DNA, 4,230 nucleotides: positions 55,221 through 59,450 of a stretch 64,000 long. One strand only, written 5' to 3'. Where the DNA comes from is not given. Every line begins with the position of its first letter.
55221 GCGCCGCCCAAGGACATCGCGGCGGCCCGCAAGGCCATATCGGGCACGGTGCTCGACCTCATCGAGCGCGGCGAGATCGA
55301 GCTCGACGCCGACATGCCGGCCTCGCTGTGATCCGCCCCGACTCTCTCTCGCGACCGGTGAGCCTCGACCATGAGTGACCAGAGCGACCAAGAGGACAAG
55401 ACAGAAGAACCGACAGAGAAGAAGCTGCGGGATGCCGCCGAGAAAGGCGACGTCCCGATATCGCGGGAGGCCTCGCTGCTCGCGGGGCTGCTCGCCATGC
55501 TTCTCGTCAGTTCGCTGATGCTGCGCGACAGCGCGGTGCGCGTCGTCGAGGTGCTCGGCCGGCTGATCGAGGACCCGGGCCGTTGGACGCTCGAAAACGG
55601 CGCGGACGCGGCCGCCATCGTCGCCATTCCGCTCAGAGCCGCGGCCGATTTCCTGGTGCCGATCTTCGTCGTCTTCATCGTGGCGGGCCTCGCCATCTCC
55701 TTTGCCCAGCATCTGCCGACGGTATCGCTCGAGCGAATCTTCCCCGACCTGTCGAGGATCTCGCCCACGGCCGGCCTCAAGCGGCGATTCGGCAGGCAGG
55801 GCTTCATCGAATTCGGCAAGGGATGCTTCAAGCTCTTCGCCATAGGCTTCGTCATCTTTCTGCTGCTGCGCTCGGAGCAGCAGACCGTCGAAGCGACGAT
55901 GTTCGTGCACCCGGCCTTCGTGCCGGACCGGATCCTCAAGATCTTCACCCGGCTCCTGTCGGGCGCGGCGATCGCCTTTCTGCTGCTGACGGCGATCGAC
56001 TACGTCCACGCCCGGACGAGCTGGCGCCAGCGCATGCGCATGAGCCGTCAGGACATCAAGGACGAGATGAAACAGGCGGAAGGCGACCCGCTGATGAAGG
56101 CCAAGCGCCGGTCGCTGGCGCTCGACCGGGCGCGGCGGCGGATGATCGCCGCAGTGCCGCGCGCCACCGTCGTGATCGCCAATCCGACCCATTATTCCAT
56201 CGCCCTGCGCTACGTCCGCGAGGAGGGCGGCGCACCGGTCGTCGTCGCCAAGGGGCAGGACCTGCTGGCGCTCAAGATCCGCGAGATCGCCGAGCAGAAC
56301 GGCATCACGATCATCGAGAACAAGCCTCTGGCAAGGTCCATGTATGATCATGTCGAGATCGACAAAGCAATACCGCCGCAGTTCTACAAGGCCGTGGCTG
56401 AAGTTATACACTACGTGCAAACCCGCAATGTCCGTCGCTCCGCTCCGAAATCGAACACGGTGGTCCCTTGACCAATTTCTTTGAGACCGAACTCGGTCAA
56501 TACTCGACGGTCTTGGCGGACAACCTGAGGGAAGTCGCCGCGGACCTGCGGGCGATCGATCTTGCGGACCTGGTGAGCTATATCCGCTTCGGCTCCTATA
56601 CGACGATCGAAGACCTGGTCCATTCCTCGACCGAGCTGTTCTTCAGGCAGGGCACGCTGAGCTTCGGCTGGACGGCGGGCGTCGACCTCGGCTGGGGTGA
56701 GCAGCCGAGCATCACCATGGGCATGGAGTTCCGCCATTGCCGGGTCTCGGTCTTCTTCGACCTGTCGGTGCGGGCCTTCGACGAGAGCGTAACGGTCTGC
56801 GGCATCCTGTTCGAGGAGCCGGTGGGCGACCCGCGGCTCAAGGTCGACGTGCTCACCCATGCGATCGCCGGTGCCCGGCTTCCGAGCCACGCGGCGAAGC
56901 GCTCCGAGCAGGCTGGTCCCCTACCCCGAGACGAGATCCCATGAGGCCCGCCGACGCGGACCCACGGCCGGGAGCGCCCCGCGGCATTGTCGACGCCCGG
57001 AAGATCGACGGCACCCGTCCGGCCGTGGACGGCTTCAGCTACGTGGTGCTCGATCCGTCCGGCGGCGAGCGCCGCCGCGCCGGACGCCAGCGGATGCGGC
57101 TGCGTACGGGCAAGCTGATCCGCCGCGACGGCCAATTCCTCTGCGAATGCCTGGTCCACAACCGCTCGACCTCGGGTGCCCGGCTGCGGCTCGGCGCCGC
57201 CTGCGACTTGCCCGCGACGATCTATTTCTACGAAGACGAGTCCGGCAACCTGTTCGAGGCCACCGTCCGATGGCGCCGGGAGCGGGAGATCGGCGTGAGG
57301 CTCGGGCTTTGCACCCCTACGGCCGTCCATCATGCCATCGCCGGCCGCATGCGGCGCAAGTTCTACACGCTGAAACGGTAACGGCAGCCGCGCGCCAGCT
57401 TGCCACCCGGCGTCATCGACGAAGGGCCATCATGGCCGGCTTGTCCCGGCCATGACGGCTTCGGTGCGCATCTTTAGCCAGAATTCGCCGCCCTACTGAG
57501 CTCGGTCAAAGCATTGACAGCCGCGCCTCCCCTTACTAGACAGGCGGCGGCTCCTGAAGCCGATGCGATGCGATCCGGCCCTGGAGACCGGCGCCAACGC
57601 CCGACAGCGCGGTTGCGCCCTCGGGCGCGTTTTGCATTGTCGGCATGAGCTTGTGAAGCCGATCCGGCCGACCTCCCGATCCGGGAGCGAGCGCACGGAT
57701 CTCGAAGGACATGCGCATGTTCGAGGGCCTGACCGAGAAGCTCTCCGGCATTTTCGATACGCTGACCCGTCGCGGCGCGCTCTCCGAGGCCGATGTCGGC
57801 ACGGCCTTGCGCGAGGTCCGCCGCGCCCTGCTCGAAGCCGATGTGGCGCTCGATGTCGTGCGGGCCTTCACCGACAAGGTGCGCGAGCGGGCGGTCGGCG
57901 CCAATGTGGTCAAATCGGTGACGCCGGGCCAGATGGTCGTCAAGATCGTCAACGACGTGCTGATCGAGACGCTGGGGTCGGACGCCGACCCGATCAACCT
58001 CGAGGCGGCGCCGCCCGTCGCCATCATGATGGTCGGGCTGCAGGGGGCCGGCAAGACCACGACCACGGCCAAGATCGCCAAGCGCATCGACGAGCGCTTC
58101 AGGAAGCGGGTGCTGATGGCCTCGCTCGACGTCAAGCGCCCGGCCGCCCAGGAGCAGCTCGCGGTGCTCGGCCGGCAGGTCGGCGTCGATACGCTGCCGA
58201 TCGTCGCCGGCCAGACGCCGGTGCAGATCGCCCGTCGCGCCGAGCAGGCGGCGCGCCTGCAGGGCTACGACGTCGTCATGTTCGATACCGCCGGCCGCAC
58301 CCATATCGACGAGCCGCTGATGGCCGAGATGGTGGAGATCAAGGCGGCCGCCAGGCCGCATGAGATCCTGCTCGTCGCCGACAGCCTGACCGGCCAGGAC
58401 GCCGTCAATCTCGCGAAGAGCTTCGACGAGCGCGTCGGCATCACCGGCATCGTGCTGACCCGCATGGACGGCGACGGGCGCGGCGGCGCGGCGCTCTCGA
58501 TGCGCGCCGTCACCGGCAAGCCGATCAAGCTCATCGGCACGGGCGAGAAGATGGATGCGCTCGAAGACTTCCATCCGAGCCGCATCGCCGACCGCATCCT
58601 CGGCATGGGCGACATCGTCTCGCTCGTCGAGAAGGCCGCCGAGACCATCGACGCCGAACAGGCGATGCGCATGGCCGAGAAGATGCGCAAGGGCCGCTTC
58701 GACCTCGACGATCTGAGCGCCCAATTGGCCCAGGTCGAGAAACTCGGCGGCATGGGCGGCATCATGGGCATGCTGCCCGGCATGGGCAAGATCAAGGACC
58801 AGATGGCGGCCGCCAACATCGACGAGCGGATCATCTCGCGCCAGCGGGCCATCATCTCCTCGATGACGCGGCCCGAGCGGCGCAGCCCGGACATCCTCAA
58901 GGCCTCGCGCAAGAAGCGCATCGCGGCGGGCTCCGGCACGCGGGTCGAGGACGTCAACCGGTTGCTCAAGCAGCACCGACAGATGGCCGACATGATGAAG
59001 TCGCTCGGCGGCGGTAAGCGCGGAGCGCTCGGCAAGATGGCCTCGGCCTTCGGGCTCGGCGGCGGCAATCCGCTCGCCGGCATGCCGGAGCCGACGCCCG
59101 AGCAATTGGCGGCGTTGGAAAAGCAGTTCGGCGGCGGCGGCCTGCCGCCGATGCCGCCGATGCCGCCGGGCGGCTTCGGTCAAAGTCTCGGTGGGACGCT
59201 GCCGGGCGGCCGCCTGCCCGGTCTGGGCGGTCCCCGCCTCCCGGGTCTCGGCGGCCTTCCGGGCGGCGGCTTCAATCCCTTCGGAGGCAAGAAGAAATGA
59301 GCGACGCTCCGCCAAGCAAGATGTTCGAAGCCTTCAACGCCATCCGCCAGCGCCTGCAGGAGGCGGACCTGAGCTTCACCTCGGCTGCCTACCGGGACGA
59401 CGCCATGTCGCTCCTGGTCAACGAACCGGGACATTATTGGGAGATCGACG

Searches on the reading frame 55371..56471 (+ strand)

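Call 61: search_protein_families(library=pfam, proteins=[window:55371-56471:+], max_evalue=0.0001)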
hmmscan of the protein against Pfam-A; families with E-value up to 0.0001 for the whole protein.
window:55371-56471:+ (366 aa): 1 family
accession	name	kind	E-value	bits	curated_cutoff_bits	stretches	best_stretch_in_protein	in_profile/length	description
PF01312.24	Bac_export_2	-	3.6e-109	365.5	24.4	1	8-349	1-335/335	FlhB HrpN YscU SpaS Family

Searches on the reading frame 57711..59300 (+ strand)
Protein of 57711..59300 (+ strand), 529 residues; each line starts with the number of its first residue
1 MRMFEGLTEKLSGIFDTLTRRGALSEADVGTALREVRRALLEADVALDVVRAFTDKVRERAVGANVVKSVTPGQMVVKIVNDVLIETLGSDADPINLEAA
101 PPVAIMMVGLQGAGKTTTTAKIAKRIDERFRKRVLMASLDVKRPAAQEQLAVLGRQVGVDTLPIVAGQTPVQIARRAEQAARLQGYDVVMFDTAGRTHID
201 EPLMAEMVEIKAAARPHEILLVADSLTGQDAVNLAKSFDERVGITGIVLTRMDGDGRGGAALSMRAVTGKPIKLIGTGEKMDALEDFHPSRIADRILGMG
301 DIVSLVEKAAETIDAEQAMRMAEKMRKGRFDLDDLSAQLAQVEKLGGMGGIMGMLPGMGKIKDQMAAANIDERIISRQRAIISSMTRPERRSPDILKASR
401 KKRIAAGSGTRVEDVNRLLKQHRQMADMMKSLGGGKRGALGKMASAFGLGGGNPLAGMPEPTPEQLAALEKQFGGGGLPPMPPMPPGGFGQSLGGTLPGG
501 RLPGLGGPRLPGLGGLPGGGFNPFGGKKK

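Call 61: search_protein_families(library=pfam, proteins=[window:57711-59300:+], max_evalue=0.0001)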
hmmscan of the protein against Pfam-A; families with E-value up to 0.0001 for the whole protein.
window:57711-59300:+ (529 aa): 5 families
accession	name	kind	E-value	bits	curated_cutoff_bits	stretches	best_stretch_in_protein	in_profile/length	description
PF00448.28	SRP54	-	5.5e-68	228.9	22.7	1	103-298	2-196/196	SRP54-type protein, GTPase domain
PF02978.25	SRP_SPB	-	2e-32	111.8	27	1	329-429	1-91/91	Signal peptide binding domain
PF02881.24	SRP54_N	-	4.1e-19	69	22.4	1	7-84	1-75/75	SRP54-type protein, helical bundle domain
PF06414.18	Zeta_toxin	-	1.4e-05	25.1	22.3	1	97-193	11-103/199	Zeta toxin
PF01656.29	CbiA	-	3e-05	24.4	25.4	0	112-257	9-88/125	CobQ/CobB/MinD/ParA nucleotide binding domain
